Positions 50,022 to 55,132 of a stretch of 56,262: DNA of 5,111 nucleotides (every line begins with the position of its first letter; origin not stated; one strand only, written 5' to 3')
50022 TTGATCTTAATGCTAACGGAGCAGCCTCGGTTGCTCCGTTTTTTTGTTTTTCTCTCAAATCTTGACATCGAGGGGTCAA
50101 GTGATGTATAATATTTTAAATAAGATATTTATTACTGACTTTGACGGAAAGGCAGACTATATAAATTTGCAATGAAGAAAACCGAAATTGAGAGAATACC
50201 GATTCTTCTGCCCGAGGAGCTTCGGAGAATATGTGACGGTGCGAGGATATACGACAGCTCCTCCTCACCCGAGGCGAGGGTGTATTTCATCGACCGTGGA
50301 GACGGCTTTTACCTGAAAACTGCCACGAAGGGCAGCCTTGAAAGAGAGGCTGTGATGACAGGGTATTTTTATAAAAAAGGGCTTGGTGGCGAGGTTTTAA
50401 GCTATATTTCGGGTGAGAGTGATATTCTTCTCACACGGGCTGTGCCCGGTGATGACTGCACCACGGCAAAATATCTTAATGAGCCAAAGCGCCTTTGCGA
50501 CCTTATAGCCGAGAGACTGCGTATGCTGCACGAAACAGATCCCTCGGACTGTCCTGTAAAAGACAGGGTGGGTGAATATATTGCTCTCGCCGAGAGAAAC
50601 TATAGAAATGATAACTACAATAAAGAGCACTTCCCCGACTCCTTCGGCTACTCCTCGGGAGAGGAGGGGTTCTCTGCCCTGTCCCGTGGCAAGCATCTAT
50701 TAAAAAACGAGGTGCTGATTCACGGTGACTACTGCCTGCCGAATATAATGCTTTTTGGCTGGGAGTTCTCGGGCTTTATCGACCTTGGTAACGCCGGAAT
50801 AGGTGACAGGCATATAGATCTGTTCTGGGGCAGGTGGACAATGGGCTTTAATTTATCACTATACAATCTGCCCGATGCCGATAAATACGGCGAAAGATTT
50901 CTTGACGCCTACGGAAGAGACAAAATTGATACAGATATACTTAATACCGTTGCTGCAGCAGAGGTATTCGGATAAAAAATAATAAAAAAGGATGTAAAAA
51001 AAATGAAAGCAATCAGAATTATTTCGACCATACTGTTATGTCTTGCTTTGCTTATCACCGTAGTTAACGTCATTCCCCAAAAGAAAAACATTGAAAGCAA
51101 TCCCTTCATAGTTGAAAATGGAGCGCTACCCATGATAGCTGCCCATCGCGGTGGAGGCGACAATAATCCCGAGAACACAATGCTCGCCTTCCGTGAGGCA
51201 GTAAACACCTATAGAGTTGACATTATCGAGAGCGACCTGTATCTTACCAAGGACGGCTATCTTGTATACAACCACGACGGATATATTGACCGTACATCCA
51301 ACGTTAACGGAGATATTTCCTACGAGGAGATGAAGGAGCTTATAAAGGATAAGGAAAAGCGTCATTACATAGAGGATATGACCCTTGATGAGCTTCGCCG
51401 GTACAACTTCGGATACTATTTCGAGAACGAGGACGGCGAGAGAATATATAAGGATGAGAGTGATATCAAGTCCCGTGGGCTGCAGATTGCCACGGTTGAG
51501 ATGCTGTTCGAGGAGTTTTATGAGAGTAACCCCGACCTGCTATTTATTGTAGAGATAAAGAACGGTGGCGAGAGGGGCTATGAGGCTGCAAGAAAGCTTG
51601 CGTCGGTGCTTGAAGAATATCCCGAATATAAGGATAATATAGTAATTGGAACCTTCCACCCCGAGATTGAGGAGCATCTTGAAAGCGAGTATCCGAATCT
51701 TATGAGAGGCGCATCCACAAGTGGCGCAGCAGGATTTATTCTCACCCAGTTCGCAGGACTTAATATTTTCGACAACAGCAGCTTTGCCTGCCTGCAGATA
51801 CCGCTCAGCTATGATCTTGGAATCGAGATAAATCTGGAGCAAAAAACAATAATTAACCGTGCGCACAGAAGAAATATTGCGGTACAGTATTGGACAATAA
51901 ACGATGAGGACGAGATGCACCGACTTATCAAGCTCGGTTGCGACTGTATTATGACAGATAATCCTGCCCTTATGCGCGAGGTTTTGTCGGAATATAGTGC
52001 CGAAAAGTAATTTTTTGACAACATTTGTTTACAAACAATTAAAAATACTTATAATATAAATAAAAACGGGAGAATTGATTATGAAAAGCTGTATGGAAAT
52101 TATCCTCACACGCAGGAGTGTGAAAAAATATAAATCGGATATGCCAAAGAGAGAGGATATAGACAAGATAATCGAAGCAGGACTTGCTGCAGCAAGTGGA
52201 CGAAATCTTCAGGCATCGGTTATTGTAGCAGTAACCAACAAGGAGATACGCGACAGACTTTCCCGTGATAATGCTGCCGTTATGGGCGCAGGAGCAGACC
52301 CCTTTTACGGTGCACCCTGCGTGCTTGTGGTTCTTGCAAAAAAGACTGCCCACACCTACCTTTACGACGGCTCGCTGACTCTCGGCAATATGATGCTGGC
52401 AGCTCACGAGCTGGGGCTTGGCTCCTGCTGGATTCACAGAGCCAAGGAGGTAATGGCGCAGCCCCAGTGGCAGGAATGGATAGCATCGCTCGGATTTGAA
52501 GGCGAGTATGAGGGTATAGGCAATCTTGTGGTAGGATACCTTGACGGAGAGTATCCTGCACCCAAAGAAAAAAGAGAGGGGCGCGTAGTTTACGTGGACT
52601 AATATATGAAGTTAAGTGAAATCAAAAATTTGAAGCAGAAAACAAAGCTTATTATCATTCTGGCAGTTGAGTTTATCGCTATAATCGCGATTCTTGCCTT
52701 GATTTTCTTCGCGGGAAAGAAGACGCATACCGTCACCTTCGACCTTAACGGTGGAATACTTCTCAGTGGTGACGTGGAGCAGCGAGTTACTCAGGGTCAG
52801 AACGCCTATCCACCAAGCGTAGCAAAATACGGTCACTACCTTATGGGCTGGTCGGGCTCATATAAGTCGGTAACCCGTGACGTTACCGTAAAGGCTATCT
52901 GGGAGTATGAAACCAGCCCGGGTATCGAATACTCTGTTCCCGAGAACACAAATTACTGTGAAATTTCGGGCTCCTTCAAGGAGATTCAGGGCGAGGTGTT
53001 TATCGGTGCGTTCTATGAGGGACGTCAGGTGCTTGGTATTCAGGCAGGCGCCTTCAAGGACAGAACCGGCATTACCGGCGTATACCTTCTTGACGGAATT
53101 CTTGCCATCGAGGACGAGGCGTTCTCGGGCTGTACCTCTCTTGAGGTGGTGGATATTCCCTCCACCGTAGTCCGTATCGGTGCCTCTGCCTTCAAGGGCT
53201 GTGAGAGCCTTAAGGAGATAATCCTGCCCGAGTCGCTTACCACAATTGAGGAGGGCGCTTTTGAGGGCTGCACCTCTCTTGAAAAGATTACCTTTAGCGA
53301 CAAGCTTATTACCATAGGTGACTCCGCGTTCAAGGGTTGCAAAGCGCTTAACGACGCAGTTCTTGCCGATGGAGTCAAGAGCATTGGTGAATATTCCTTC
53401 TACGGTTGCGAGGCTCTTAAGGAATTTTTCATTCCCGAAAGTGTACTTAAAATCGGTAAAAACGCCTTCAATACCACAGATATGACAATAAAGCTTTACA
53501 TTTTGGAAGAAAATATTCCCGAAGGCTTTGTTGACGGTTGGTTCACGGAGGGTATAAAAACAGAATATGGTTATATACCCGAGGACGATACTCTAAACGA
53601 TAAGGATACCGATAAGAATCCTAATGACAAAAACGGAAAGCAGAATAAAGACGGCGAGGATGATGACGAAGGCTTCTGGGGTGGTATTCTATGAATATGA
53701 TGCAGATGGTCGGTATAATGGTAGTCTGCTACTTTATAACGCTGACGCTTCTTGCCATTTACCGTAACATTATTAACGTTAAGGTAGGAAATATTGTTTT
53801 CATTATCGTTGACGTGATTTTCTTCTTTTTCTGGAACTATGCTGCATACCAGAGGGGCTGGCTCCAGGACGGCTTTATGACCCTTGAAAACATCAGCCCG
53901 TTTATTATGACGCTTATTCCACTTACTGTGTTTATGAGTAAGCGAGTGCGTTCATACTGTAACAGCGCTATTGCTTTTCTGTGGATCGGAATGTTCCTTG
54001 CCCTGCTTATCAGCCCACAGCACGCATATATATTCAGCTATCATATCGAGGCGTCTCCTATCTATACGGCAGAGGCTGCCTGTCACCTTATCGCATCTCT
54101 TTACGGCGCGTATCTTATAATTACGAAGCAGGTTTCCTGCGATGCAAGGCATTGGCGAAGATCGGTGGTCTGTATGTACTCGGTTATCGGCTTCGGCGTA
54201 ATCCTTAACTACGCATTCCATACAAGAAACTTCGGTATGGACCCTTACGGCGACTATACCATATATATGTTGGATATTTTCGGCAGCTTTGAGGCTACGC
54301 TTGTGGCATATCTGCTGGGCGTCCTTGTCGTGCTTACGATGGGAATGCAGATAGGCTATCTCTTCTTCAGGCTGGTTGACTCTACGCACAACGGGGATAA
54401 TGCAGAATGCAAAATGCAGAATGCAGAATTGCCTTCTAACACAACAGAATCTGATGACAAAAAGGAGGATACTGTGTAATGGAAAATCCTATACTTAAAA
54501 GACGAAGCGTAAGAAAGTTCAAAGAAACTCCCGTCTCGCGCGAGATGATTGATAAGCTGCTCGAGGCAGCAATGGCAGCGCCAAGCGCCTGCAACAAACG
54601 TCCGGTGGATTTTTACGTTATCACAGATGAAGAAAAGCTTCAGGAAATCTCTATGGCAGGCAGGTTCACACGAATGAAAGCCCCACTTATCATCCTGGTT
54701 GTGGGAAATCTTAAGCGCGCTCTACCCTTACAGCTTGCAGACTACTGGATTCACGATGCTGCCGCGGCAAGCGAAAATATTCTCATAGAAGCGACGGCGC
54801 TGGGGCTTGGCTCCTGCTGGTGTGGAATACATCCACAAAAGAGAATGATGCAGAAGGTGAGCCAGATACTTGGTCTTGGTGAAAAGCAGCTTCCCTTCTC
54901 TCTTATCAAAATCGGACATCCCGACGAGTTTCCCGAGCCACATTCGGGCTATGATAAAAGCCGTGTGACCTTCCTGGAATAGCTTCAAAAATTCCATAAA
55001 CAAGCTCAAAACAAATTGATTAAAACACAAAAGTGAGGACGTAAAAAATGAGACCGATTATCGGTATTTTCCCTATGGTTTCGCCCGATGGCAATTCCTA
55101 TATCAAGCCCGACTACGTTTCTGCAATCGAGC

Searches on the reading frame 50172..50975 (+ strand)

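Call 69: search_protein_families(library=pfam, proteins=[window:50172-50975:+], max_evalue=0.001)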
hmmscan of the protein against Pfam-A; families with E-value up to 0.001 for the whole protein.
window:50172-50975:+ (267 aa): 1 family
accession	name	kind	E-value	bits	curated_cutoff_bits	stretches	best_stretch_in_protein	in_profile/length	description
PF01636.29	APH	-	1.5e-20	74.5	23.2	1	34-248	10-230/239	Phosphotransferase enzyme family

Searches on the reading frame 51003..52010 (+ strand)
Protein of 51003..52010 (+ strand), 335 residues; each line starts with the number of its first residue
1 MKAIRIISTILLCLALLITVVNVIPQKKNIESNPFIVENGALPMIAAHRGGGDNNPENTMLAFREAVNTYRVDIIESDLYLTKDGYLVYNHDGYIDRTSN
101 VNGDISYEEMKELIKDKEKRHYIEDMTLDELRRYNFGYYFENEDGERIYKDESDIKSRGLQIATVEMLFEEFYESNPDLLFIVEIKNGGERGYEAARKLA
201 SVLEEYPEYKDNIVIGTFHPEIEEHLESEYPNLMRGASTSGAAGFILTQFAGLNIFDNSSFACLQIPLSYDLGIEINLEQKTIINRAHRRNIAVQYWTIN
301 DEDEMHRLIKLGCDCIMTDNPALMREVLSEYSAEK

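Call 69: search_protein_families(library=pfam, proteins=[window:51003-52010:+], max_evalue=0.001)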
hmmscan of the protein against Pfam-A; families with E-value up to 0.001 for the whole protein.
window:51003-52010:+ (335 aa): 2 families
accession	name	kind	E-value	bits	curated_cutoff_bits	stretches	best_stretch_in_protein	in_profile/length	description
PF03009.23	GDPD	-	7.5e-36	124.9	23.6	1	48-322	1-243/244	Glycerophosphoryl diester phosphodiesterase family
PF13653.12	GDPD_2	-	7.3e-05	23.6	27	1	297-322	5-30/30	Glycerophosphoryl diester phosphodiesterase family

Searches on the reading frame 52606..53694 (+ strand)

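Call 69: search_protein_families(library=pfam, proteins=[window:52606-53694:+], max_evalue=0.001)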
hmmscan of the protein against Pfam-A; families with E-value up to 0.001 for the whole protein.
window:52606-53694:+ (362 aa): 2 families
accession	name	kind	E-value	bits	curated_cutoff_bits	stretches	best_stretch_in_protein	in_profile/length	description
PF13306.12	LRR_5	-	1.3e-58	196.8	27.7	2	190-294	2-104/127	BspA type Leucine rich repeat region (6 copies)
PF13855.12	LRR_8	-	1.1e-09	38.4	27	1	189-229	14-55/61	Leucine rich repeat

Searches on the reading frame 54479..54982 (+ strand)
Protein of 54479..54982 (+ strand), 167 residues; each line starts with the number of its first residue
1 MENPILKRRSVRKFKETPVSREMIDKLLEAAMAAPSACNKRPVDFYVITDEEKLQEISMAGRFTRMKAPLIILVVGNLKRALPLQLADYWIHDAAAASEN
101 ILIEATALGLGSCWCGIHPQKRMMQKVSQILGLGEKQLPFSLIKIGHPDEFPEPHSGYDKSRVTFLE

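Call 69: search_protein_families(library=pfam, proteins=[window:54479-54982:+], max_evalue=0.001)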
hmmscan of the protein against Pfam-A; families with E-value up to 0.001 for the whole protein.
window:54479-54982:+ (167 aa): 2 families
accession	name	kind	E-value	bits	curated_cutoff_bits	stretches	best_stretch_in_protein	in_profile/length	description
PF00881.29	Nitroreductase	-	3.5e-28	99.3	23.5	2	5-57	1-53/167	Nitroreductase family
PF14512.11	TM1586_NiRdase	-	1.7e-12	47.9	27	1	22-63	158-199/215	Putative TM nitroreductase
